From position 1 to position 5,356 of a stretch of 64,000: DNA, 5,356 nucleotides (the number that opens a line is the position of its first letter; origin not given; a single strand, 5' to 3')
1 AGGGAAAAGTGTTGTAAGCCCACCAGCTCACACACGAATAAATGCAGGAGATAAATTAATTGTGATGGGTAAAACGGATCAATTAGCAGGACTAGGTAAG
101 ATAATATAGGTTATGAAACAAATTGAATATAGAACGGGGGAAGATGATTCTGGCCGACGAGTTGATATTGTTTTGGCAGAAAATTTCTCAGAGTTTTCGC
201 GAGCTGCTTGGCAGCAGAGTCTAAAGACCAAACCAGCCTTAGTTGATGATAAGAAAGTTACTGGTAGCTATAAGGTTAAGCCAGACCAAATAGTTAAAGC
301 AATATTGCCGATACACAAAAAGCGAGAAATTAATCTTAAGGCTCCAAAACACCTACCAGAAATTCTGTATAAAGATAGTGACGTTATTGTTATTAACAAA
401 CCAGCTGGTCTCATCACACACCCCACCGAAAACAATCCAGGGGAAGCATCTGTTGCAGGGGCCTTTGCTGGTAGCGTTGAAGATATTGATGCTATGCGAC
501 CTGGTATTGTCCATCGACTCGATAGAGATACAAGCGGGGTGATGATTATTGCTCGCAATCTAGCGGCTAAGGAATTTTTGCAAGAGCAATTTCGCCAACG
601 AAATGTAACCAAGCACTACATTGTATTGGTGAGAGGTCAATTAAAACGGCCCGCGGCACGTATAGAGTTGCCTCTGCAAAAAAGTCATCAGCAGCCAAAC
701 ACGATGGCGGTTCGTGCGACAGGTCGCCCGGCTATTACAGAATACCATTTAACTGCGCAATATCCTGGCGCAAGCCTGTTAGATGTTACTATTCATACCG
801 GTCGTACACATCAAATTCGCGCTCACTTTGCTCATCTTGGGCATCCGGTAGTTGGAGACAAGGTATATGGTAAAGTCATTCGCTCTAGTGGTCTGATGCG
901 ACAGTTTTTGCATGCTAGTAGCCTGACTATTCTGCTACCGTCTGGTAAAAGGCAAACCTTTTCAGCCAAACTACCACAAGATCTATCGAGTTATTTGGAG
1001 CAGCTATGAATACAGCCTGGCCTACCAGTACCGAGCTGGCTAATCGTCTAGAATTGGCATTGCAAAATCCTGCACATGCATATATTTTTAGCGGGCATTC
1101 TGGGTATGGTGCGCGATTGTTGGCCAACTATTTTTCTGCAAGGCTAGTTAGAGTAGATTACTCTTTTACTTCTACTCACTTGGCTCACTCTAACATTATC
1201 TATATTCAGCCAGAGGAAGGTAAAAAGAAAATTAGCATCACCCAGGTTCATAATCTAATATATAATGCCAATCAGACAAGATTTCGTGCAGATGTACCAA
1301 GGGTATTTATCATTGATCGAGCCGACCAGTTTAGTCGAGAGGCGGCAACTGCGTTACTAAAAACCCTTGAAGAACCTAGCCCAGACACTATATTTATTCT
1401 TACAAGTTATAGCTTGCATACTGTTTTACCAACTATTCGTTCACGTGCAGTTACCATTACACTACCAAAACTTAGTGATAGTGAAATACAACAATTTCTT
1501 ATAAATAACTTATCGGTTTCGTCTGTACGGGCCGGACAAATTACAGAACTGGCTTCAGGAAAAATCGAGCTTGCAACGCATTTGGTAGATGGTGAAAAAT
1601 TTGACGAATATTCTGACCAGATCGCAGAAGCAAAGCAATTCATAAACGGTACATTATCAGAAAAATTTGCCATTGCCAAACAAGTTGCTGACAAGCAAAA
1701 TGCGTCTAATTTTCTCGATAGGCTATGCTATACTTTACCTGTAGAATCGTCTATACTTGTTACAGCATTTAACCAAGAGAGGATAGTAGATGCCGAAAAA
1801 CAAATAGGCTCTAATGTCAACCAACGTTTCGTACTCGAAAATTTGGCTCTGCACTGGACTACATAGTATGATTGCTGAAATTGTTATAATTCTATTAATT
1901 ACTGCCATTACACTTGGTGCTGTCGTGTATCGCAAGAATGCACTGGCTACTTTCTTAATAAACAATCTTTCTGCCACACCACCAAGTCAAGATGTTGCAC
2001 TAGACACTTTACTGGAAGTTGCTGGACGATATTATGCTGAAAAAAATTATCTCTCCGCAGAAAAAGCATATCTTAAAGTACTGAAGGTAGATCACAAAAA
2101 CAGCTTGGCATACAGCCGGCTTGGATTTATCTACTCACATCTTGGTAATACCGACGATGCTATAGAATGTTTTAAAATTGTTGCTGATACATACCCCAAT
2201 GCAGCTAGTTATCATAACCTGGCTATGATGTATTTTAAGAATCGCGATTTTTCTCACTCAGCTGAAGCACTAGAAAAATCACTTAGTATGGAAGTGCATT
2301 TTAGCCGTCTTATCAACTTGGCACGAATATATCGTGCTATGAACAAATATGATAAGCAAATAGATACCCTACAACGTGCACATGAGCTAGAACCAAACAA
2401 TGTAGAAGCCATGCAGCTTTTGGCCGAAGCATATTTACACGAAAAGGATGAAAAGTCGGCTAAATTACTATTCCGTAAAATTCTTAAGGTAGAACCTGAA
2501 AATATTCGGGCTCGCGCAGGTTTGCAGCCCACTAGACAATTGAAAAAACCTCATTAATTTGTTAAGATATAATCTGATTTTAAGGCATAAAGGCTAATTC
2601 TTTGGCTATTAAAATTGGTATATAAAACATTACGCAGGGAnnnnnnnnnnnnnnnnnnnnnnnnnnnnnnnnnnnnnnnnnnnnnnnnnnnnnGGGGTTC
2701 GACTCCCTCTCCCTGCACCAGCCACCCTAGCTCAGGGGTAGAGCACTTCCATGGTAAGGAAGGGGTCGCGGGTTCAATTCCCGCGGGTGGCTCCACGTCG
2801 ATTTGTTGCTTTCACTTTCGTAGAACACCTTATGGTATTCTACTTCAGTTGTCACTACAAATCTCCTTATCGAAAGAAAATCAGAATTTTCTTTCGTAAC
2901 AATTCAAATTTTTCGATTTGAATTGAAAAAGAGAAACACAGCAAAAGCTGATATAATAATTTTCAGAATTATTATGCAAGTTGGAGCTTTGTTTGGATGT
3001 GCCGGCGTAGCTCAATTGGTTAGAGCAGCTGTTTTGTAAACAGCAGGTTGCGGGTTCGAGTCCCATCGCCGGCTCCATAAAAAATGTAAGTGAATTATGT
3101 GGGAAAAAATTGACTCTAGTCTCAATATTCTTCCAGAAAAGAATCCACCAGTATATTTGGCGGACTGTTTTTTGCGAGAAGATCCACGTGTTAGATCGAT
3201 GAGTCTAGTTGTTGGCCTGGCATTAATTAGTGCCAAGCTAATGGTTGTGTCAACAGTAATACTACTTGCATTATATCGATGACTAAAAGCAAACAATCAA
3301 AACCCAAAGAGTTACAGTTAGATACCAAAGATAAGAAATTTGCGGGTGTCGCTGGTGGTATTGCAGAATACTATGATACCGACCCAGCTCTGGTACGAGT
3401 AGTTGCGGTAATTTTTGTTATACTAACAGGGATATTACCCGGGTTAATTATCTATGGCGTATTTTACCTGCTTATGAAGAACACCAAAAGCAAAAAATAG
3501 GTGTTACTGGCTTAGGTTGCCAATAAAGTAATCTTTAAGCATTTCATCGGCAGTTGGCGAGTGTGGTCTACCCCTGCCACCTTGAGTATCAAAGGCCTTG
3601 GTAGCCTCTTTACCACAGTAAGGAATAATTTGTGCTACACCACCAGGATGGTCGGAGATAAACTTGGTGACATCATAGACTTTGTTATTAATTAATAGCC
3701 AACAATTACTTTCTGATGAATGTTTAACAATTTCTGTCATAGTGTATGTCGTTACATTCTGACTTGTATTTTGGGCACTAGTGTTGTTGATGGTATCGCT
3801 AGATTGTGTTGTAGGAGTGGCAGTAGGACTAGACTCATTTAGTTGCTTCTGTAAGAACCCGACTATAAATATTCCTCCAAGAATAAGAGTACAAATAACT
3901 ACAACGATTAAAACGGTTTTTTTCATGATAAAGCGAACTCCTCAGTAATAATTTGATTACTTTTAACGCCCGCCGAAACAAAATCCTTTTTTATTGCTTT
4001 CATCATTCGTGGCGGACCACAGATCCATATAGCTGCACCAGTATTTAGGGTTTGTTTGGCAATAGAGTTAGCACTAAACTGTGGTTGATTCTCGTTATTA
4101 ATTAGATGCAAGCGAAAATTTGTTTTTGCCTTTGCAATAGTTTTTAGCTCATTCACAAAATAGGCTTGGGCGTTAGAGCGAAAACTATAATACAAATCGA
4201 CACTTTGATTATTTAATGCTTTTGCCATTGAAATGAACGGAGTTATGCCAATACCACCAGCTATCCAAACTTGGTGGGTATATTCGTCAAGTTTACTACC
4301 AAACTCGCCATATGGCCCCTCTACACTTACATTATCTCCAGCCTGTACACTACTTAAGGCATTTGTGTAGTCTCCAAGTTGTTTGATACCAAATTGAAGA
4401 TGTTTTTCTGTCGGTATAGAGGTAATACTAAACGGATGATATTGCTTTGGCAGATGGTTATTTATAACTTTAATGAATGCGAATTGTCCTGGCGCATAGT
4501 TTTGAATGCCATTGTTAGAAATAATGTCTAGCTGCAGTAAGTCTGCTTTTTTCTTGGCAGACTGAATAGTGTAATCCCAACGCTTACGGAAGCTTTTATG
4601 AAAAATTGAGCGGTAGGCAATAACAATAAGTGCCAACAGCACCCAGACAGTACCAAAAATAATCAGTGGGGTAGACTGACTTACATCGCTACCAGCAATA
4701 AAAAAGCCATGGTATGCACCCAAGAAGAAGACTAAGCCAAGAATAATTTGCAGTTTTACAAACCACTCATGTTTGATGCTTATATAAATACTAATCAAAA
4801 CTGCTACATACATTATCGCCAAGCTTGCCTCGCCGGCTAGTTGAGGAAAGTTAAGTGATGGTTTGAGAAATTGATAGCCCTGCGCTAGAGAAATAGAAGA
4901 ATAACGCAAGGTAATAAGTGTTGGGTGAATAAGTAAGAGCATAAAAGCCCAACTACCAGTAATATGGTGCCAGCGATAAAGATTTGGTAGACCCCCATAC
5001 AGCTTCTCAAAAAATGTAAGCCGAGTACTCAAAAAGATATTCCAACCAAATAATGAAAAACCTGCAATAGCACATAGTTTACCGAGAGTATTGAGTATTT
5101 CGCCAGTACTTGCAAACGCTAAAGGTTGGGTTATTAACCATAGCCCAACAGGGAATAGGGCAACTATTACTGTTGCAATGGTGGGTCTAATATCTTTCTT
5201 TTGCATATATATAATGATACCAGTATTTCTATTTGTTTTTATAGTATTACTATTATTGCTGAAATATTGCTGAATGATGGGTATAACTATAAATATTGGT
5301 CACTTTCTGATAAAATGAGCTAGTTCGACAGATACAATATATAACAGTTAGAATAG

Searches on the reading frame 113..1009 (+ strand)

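Call 87: search_protein_families(library=pfam, proteins=[window:113-1009:+], max_evalue=0.0001)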
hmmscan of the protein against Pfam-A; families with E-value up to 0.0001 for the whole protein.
window:113-1009:+ (298 aa): 1 family
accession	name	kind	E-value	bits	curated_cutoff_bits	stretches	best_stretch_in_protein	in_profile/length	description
PF00849.27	PseudoU_synth_2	-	1.1e-32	113.9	26.8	1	90-241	1-152/152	RNA pseudouridylate synthase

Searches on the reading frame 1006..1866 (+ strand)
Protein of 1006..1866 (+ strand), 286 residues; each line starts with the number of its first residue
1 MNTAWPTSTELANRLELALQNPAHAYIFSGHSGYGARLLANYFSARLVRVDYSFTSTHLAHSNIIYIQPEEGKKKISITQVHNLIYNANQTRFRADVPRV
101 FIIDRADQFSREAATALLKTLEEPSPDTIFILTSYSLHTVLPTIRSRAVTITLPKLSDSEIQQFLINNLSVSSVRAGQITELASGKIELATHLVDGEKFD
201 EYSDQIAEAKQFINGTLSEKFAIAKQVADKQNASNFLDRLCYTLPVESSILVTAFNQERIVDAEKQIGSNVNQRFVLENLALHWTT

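Call 87: search_protein_families(library=pfam, proteins=[window:1006-1866:+], max_evalue=0.0001)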
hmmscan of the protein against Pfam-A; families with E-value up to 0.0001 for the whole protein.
window:1006-1866:+ (286 aa): 1 family
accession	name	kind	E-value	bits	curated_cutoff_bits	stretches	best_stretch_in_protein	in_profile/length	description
PF13177.12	DNA_pol3_delta2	-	1.8e-27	96.8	27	1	18-156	14-160/161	DNA polymerase III, delta subunit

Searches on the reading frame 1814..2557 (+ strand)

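Call 87: search_protein_families(library=pfam, proteins=[window:1814-2557:+], max_evalue=0.0001)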
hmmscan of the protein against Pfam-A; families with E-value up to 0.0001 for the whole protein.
window:1814-2557:+ (247 aa): 16 families
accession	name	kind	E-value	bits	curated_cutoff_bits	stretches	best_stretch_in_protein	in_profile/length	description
PF07719.23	TPR_2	-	1.6e-21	75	27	0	98-129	2-33/34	Tetratricopeptide repeat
PF00515.34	TPR_1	-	3.6e-20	71.3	27.8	1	98-121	2-25/34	Tetratricopeptide repeat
PF13181.12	TPR_8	-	1.5e-18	65.7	25.7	0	166-196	4-34/34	Tetratricopeptide repeat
PF13431.12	TPR_17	-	4.3e-18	64.5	24.4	1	85-118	1-34/34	Tetratricopeptide repeat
PF14559.12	TPR_19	-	7e-16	58.7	25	2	185-235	13-63/68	Tetratricopeptide repeat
PF13428.12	TPR_14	-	5.4e-15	54.8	23.5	1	167-206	5-44/44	Tetratricopeptide repeat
PF23914.1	TPR_CcmH_CycH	-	5.6e-13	49.5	42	1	169-233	56-123/158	Cytochrome c-type biogenesis protein H TPR domain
PF13424.12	TPR_12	-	3.1e-12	47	30.1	1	99-159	5-74/77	Tetratricopeptide repeat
PF13174.12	TPR_6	-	2.6e-11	43.8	26.3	0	99-129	2-32/33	Tetratricopeptide repeat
PF13374.12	TPR_10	-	1.1e-10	41.6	27.5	0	130-159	2-31/42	Tetratricopeptide repeat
PF13176.12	TPR_7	-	1.7e-10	40.5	27.9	0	166-196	2-34/36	Tetratricopeptide repeat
PF13414.12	TPR_11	-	4.2e-09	36.4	26.8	0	171-208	2-39/42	TPR repeat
PF13432.12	TPR_16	-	6.3e-09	36.6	32.7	0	168-224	2-58/65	Tetratricopeptide repeat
PF25063.1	ARM_TT21_C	-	8.5e-07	29.5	35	0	29-160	58-194/209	Tetratricopeptide repeat protein 21 C-terminal ARM domain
PF12895.13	ANAPC3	-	9.9e-07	29.4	27.2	0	111-188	3-81/82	Anaphase-promoting complex, cyclosome, subunit 3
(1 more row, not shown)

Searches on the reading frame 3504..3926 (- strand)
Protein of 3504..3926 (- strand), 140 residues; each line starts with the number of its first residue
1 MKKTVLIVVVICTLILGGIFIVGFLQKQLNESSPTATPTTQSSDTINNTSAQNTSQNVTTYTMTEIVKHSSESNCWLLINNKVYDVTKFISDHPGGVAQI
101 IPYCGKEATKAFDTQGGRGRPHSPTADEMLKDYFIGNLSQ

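Call 87: search_protein_families(library=pfam, proteins=[window:3504-3926:-], max_evalue=0.0001)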
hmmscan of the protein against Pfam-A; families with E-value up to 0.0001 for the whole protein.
window:3504-3926:- (140 aa): 1 family
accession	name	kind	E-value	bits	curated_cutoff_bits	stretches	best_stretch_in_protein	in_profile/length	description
PF00173.33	Cyt-b5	-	1.5e-22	79.8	23.7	1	62-138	1-73/74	Cytochrome b5-like Heme/Steroid binding domain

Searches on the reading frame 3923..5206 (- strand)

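Call 87: search_protein_families(library=pfam, proteins=[window:3923-5206:-], max_evalue=0.0001)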
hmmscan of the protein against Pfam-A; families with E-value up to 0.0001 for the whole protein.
window:3923-5206:- (427 aa): 5 families
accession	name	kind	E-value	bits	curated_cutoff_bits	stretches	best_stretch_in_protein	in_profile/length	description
PF08022.18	FAD_binding_8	-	2.2e-11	44.2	22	1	219-301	12-107/109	FAD-binding domain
PF00175.26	NAD_binding_1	-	1.8e-10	41.9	22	1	315-406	2-108/109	Oxidoreductase NAD-binding domain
PF01794.25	Ferric_reduct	-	5e-08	33.5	28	1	46-163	2-120/121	Ferric reductase like transmembrane component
PF08030.17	NAD_binding_6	-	2e-06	28.4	22.2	0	312-367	4-71/156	Ferric reductase NAD binding domain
PF00970.30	FAD_binding_6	-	2.2e-05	25.1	21.1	1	223-302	16-97/99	Oxidoreductase FAD-binding domain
